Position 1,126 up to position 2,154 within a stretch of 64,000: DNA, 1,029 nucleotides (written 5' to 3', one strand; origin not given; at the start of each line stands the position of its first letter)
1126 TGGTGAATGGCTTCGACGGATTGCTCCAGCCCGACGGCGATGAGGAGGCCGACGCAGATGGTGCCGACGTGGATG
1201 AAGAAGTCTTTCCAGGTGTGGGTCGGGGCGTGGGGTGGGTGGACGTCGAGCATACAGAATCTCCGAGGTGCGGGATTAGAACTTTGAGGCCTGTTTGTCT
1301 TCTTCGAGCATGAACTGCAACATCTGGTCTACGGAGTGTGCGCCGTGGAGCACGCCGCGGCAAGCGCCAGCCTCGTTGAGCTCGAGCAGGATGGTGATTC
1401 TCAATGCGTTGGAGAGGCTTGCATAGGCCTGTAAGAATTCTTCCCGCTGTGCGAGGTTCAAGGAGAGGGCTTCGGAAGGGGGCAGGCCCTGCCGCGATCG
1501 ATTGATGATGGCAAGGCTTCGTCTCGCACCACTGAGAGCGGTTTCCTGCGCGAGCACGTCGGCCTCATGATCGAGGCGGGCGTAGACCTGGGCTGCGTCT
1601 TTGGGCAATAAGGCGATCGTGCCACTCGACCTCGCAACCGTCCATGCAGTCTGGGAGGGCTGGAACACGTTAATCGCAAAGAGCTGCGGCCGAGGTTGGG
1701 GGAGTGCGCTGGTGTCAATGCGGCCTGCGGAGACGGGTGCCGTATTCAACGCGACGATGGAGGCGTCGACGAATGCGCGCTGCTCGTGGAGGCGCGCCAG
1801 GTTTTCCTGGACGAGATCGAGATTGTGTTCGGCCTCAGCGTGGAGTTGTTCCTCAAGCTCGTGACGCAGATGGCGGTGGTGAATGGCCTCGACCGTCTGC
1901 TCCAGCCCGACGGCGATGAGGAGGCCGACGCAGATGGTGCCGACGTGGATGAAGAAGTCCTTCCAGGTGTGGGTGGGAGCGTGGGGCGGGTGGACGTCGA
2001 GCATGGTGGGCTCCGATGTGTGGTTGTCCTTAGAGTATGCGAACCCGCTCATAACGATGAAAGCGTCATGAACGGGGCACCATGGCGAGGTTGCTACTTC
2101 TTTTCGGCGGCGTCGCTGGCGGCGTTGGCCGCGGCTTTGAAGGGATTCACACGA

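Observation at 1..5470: Tandem array of eight HPPH-module membrane-protein genes: constant 5' module, two classes of variable C-terminal domain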

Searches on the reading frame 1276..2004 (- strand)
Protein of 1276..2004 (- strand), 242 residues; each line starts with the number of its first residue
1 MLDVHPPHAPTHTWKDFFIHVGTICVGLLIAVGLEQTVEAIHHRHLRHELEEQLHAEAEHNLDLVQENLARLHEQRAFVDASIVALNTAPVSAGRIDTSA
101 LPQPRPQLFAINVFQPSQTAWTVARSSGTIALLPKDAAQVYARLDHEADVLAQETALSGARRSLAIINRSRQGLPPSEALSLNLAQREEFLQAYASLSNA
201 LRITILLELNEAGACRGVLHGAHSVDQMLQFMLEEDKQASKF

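Call 3: search_protein_families(library=pfam, proteins=[window:1276-2004:-], max_evalue=1)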
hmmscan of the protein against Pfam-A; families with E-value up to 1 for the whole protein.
window:1276-2004:- (242 aa): 1 family
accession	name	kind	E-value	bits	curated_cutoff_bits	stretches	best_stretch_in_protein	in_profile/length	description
PF08391.16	Ly49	-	0.014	16.3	31.5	1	13-69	3-56/119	Ly49-like protein, N-terminal region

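Call 6: search_protein_families(library=ncbifam, proteins=[window:1276-2004:-], max_evalue=1)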
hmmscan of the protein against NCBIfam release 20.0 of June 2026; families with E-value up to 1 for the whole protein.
window:1276-2004:- (242 aa): 0 families

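Call 8: find_homologous_proteins(query=window:1276-2004:-, max_evalue=0.001)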
Query window:1276-2004:- (242 aa): 2185 proteins with E <= 0.001 among 3096 candidates; the best 120 are listed.
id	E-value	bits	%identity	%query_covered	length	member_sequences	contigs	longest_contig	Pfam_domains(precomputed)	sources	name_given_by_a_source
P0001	1.4e-152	524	100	100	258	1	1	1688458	-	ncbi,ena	-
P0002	1.3e-124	432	82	100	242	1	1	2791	-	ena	-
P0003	2.4e-120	418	78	100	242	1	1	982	-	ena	-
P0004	2.7e-119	415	79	100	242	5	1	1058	-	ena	-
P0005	3.6e-119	414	79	100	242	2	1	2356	-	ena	-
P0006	2.2e-89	317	60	100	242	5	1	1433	-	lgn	-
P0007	9.5e-84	299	59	98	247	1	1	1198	-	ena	-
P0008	1.6e-81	291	59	98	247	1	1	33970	-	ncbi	ncbi:MAG: hypothetical protein V4555_11645 [Acidobacteriota bacterium]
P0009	3.8e-81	290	58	97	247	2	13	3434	-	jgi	jgi:hypothetical protein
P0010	1.5e-80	288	57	100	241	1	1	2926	-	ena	-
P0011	2.4e-80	287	57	99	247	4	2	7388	-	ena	-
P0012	6.0e-80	286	59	98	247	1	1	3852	-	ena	-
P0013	9.4e-80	285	58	98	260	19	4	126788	-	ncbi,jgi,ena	jgi:prefoldin subunit 5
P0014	1.1e-79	285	56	98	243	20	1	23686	-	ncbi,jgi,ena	jgi:hypothetical protein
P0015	3.8e-79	283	58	98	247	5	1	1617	-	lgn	-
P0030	7.0e-73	263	54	100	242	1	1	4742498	-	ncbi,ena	-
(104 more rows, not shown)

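Call 9: find_encoding_contigs(protein=P0001, flank=10000, max_places=3)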
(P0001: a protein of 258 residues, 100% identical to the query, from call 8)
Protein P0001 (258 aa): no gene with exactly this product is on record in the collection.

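Call 10: find_encoding_contigs(protein=P0030, flank=10000, max_places=3)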
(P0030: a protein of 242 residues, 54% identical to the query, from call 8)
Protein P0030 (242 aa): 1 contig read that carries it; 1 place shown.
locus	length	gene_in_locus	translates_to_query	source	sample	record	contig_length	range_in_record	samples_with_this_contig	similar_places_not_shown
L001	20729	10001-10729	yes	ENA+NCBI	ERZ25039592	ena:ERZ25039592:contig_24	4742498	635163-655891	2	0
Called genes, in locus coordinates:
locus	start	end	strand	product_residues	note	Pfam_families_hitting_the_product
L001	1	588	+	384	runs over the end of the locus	PF00285:Citrate_synt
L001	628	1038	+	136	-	PF24584:Ig_CYK3_C (weak)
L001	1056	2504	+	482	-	PF03972:MmgE_PrpD_N, PF19305:MmgE_PrpD_C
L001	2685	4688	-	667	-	PF22848:ASD1_dom, PF06964:Alpha-L-AF_C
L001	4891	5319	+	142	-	PF00383:dCMP_cyt_deam_1, PF14437:MafB19-deam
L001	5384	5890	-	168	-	PF06172:Cupin_5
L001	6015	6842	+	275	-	-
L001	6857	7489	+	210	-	-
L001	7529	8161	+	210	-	-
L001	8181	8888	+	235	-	-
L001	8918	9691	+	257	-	-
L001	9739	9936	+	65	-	-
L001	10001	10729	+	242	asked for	-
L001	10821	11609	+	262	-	-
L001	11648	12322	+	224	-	-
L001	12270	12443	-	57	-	-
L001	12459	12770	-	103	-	-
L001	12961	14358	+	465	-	PF00860:Xan_ur_permease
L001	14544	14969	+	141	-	PF02566:OsmC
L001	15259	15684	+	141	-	PF02566:OsmC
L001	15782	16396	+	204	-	PF04542:Sigma70_r2, PF08281:Sigma70_r4_2, PF04545:Sigma70_r4 (weak)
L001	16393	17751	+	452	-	-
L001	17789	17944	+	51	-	-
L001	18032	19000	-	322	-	PF01545:Cation_efflux, PF16916:ZT_dimer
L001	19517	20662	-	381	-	PF00355:Rieske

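Call 11: find_encoding_contigs(protein=P0008, flank=10000, max_places=3)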
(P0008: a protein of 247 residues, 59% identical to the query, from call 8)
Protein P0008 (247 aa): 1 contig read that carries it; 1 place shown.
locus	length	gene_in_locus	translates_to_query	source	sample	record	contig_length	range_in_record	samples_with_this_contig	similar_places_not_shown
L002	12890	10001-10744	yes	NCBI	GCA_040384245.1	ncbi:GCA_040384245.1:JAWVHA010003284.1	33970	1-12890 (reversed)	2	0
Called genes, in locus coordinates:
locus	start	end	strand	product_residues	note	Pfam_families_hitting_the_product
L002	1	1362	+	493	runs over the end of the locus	PF03972:MmgE_PrpD_N, PF19305:MmgE_PrpD_C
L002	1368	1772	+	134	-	PF00383:dCMP_cyt_deam_1 (weak)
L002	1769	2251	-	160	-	PF06172:Cupin_5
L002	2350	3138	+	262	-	-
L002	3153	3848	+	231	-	-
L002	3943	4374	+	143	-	PF00085:Thioredoxin, PF13098:Thioredoxin_2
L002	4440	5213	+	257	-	-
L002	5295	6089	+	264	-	-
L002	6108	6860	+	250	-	-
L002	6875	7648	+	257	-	-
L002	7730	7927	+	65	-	-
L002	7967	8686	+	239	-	-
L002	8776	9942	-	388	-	PF07732:Cu-oxidase_3, PF07731:Cu-oxidase_2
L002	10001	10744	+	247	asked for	-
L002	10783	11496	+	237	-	-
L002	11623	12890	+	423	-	PF00860:Xan_ur_permease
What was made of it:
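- Arrays in L001 and L002 are syntenic (calls 10, 11).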

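Call 25: predict_structure(alignment_id=A2)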
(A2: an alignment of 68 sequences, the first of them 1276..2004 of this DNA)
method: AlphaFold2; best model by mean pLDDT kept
length: 242 residues; sequences in the alignment: 68
mean_pLDDT: 94.6   pTM: 0.84
mean pLDDT of the five models: 94.6, 94.0, 93.8, 93.4, 93.1
residues with pLDDT >= 90: 223; 70-90: 8; 50-70: 10; < 50: 1
segments of 3 or more residues with pLDDT < 50: none
pLDDT, mean of each block of 10 residues (from residue 1): 64 85 96 97 97 98 98 97 98 96 93 94 97 97 97 95 96 93 97 98 98 98 97 96 90
secondary structure, 60 per line:
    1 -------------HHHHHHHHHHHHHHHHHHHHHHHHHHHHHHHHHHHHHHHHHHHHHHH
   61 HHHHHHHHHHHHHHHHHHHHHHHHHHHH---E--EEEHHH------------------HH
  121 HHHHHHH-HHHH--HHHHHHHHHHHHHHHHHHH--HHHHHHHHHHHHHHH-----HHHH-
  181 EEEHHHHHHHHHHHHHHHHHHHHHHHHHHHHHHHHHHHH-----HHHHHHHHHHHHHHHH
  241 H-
elements in order: H14-88 E95-97 H119-127 H129-132 H135-153 H156-170 H176-179 E181-183 H184-219 H225-241

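Call 27: fold_search(model_id=the predicted structure, library=pdb)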
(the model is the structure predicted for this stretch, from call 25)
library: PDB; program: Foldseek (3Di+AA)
matches with E <= 10: 414; with E <= 0.001: 0
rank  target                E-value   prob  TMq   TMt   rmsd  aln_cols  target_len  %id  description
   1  5oen_B                4.6e-02  0.44  0.19  0.26  25.5       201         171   16  Crystal Structure of STAT2 in complex with IRF9 (released 2018-01-24)
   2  8d9p                  5.1e-02  0.41  0.18  0.21  24.2       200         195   14  De Novo Photosynthetic Reaction Center Protein Equipped with Heme B and Mn(II) cations (released 2022-09-28)
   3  8r5s_D                7.7e-02  0.35  0.18  0.19  24.3       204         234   15  t113 - De-novo designed soluble homotetramer (released 2024-11-27)
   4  9f21                  8.1e-02  0.87  0.32  0.35  20.3       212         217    8  Crystal structure of Borrelia burgdorferi CspZ-YACS (released 2025-04-16)
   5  2elb                  1.2e-01  0.63  0.27  0.19  27.9       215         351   10  Crystal Structure of the BAR-PH domain of human APPL1 (released 2007-05-29)
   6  8r5s_G                1.2e-01  0.28  0.18  0.19  22.4       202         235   13  t113 - De-novo designed soluble homotetramer (released 2024-11-27)
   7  2q13                  1.4e-01  0.57  0.27  0.19  30.3       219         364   10  Crystal structure of BAR-PH domain of APPL1 (released 2007-08-14)
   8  5nl1_A                1.5e-01  0.51  0.21  0.32  16.2       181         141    9  Shigella IpaA-VBS3/TBS in complex with the Talin VBS1 domain 488-512 (released 2018-05-16)
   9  4kik_A                1.9e-01  0.25  0.20  0.09  29.6       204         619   13  Human IkB kinase beta (released 2013-06-26)
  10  7uw5_A                2.0e-01  0.28  0.20  0.08  25.0       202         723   11  EcMscK G924S mutant in a closed conformation (released 2022-11-23)
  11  1x04                  2.2e-01  0.16  0.16  0.19  27.8       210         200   10  Crystal structure of endophilin BAR domain (mutant) (released 2006-05-02)
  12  4kik_B                2.4e-01  0.44  0.25  0.12  33.2       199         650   12  Human IkB kinase beta (released 2013-06-26)
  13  2z0o                  2.6e-01  0.44  0.27  0.19  30.2       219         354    9  Crystal structure of APPL1-BAR-PH domain (released 2008-05-13)
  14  5nl1_B                2.8e-01  0.38  0.21  0.32  16.3       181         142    9  Shigella IpaA-VBS3/TBS in complex with the Talin VBS1 domain 488-512 (released 2018-05-16)
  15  8omv_A                2.8e-01  0.25  0.21  0.10  30.8       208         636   10  Crystal structure of the constitutively active S117E/S181E mutant of human IKK2 (released 2024-04-10)
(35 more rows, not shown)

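Call 30: search_protein_families(library=padloc, proteins=[window:1276-2004:-], max_evalue=1)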
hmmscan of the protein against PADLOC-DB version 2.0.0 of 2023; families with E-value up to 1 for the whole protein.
window:1276-2004:- (242 aa): 0 families

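Call 49: search_solved_structures(query=A2, max_evalue=10)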
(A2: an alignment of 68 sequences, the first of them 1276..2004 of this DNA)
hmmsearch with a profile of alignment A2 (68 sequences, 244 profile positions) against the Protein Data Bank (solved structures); distinct sequences matched with E-value up to 10: 6.
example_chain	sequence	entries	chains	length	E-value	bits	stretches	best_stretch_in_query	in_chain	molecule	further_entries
1zu2_A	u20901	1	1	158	0.18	14.9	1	110-176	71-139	Mitochondrial import receptor subunit TOM20-3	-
3kh1_A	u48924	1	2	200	0.24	14.5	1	130-210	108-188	Predicted metal-dependent phosphohydrolase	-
7aor_y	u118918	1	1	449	0.33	14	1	110-153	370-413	Sod_Fe_C domain-containing protein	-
5i0q_A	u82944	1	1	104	0.98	12.5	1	127-201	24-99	M protein, serotype 2.1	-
3kx6_A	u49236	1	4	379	1.1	12.3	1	41-105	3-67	Fructose-bisphosphate aldolase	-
8ddy_A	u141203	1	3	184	1.4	11.9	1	42-122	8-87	Allophycocyanin subunit alpha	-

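Call 50: list_cluster_members(proteins=[P0001, P0121, P0122, P0013, P0014, P0164, P0209])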
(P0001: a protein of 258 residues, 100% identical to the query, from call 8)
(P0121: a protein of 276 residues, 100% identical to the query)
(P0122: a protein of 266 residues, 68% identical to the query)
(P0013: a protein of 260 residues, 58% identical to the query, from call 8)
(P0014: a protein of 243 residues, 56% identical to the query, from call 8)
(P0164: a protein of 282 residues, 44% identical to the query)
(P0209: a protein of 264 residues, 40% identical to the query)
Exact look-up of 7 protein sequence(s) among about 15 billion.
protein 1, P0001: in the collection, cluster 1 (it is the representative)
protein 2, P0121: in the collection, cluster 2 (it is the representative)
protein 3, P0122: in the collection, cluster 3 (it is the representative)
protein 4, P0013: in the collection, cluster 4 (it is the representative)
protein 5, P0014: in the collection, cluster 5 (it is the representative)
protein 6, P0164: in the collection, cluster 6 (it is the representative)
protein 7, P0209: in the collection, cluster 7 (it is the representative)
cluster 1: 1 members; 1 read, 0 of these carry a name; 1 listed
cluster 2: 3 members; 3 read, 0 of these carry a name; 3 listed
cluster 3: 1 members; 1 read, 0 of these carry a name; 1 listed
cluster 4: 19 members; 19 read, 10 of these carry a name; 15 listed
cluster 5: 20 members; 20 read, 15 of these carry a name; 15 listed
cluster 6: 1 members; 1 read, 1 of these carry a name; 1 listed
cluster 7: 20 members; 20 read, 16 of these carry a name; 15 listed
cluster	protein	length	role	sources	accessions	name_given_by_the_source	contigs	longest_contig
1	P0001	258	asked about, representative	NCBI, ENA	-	-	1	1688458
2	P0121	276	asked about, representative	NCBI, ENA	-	-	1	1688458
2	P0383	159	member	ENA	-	-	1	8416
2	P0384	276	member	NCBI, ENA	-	-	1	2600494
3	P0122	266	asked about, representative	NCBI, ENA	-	-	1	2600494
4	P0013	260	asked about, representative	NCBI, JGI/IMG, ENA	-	prefoldin subunit 5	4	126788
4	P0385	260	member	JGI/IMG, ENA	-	hypothetical protein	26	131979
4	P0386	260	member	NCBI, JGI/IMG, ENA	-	hypothetical protein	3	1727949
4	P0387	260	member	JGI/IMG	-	prefoldin subunit 5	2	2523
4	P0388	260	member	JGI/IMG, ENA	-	hypothetical protein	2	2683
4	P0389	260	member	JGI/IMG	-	hypothetical protein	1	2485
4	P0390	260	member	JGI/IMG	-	hypothetical protein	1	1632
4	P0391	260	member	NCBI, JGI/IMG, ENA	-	hypothetical protein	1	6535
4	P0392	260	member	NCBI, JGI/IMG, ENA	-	hypothetical protein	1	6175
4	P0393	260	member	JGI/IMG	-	hypothetical protein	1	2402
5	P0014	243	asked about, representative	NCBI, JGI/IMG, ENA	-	hypothetical protein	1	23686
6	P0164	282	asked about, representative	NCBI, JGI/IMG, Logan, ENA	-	hypothetical protein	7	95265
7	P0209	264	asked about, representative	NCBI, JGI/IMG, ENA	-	hypothetical protein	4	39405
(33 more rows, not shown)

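Call 51: find_encoding_contigs(protein=P0384, flank=10000, max_places=3)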
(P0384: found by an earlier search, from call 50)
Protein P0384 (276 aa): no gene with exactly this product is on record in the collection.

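Call 52: find_related_loci(query=window:1276-2004:-, collection=metagenome_contigs, flank=10000)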
Query window:1276-2004:- (242 aa) in metagenome_contigs; peptide patterns used: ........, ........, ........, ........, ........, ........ (x = any residue, [..] = any of these).
444 stretches matched a pattern; 264 encode a relative of the query (tblastn E <= 1e-3); the best 80 are kept; 80 distinct loci.
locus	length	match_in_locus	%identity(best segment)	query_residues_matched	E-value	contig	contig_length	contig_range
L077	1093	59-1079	54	1-238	2e-90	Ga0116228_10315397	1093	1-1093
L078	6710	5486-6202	54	1-240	1e-79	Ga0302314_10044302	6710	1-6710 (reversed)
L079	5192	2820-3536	54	1-240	1e-79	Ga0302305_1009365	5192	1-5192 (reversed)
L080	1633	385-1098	54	1-238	1e-82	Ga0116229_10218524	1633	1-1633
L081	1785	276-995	50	1-241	1e-76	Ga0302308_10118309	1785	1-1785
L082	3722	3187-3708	61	1-174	2e-64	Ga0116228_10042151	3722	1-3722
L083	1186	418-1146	37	1-242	2e-49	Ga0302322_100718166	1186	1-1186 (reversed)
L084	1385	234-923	41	1-232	1e-48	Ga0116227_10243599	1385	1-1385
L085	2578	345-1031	41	1-232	7e-47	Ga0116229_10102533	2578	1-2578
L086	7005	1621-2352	41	1-240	2e-44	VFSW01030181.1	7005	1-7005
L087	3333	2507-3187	40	1-232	1e-44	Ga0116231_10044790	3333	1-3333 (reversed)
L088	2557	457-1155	39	1-231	4e-44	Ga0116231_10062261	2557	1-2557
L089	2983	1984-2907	39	1-232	1e-43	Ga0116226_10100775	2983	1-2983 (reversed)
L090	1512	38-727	39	1-232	1e-44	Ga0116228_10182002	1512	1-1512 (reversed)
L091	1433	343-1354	41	1-231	4e-44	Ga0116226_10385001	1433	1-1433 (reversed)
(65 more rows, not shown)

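Call 64: search_protein_families(library=phrogs, proteins=[window:1276-2004:-], max_evalue=0.1)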
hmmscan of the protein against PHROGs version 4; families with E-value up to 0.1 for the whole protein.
window:1276-2004:- (242 aa): 0 families

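Call 65: fold_search(model_id=the predicted structure, library=viral)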
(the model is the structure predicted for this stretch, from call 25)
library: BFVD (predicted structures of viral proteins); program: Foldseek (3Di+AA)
matches with E <= 10: 513; with E <= 0.001: 0
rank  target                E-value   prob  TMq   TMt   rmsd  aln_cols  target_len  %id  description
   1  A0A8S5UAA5            7.1e-02  0.80  0.29  0.14  28.8       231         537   10  L SHAPED TAIL FIBER PROTEIN [Myoviridae sp. ctNrE4]
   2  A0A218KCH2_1          1.1e-01  0.95  0.37  0.12  19.6       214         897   14  (no name in the UniProt tables at hand)
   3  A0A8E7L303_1          1.1e-01  0.95  0.38  0.14  13.5       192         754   12  Tail protein [Enterococcus phage 113]
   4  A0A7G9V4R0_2          1.2e-01  0.63  0.27  0.10  19.7       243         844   13  (no name in the UniProt tables at hand)
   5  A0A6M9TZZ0            1.6e-01  0.75  0.27  0.24  25.4       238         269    8  Uncharacterized protein [Drosophila-associated filamentous virus]
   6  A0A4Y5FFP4            1.6e-01  0.72  0.31  0.16  16.2       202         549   11  Baseplate J-like protein [Lactobacillus phage SAC12B]
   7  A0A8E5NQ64            1.6e-01  0.54  0.26  0.07  18.8       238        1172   13  (no name in the UniProt tables at hand)
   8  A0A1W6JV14            1.6e-01  0.51  0.25  0.07  33.8       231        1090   13  Tail fiber protein [Vibrio phage pVco-5]
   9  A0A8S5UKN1            1.8e-01  0.41  0.25  0.26  13.2       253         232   11  Uncharacterized protein [Myoviridae sp. ctQf419]
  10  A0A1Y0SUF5            1.9e-01  0.41  0.22  0.35  26.9       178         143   17  Uncharacterized protein [Pseudomonas phage Skulduggery]
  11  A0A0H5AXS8            2.1e-01  0.20  0.22  0.11  34.7       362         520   12  Uncharacterized protein [Pseudomonas phage KPP21]
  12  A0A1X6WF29            2.2e-01  0.25  0.19  0.14  19.1       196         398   11  (no name in the UniProt tables at hand)
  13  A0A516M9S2            2.5e-01  0.23  0.23  0.16  19.5       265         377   12  (no name in the UniProt tables at hand)
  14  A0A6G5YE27            2.7e-01  0.20  0.18  0.05  25.4       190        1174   15  (no name in the UniProt tables at hand)
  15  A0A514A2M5            2.8e-01  0.23  0.22  0.13  30.4       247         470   10  Uncharacterized protein [Vibrio phage USC-1]
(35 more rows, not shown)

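Call 71: search_dna_similar(query=window:1276-2004:-, collection=plasmids, mode=protein, max_rows=15)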
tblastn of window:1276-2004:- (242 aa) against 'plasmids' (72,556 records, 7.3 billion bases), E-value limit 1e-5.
Records with a match: 1; places in all: 1; records where one place covers at least 80% of the query: 0.
Best place of each record, by identity: 60-80% 1.
By first word of the organism name: Acidisarcina 1.
By predicted mobility (MOB-suite, as given by PLSDB): non-mobilizable 1.
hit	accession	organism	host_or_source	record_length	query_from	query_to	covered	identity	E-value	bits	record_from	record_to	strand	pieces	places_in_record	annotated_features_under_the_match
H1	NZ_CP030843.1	Acidisarcina polymorpha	cell culture,pine forest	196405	1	38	16%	76.3%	7e-11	69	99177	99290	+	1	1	none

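Call 72: search_dna_similar(query=window:1276-2004:-, collection=phages, mode=protein, max_rows=10)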
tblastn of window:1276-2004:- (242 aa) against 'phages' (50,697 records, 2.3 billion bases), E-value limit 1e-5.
No match.
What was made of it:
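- The family is absent from phages and almost absent from plasmids (calls 71, 72).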

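Call 73: get_annotated_region(hit=H1, flank=5000)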
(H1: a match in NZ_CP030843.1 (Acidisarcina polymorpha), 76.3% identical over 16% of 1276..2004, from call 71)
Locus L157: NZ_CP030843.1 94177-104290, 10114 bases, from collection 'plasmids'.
description: Acidisarcina polymorpha strain SBC82 plasmid pACPOL4, complete sequence
organism: Acidisarcina polymorpha (NCBI taxid 2211140)
taxonomy: Bacteria; Acidobacteriota; Terriglobia; Terriglobales; Acidobacteriaceae; Acidisarcina; Acidisarcina polymorpha
host: -; source: cell culture,pine forest; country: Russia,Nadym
typing (MOB-suite, as given by PLSDB): non-mobilizable
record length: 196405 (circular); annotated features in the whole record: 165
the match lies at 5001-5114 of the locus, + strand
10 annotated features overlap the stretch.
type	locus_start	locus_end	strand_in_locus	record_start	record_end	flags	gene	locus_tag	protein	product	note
CDS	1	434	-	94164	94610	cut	-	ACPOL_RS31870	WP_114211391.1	cupin domain-containing protein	-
CDS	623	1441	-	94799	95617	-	-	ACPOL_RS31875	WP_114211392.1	AraC family transcriptional regulator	GO:0006355 - regulation of DNA-templated transcription [Evidence IEA]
CDS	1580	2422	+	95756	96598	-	-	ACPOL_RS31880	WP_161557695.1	alpha/beta hydrolase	-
CDS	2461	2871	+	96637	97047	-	-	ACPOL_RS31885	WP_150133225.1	hypothetical protein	-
CDS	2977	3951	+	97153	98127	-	-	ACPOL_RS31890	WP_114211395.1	zinc-dependent alcohol dehydrogenase family protein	-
CDS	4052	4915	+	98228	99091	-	-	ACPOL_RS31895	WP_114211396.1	SDR family oxidoreductase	-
CDS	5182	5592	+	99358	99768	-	-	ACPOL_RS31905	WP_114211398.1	hypothetical protein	-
CDS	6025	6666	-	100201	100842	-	-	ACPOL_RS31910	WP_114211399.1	M15 family metallopeptidase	-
CDS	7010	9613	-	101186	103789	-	-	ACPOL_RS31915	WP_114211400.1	protein kinase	GO:0006468 - protein phosphorylation [Evidence IEA]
CDS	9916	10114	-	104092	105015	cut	-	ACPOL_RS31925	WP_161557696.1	retropepsin-like aspartic protease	GO:0006508 - proteolysis [Evidence IEA]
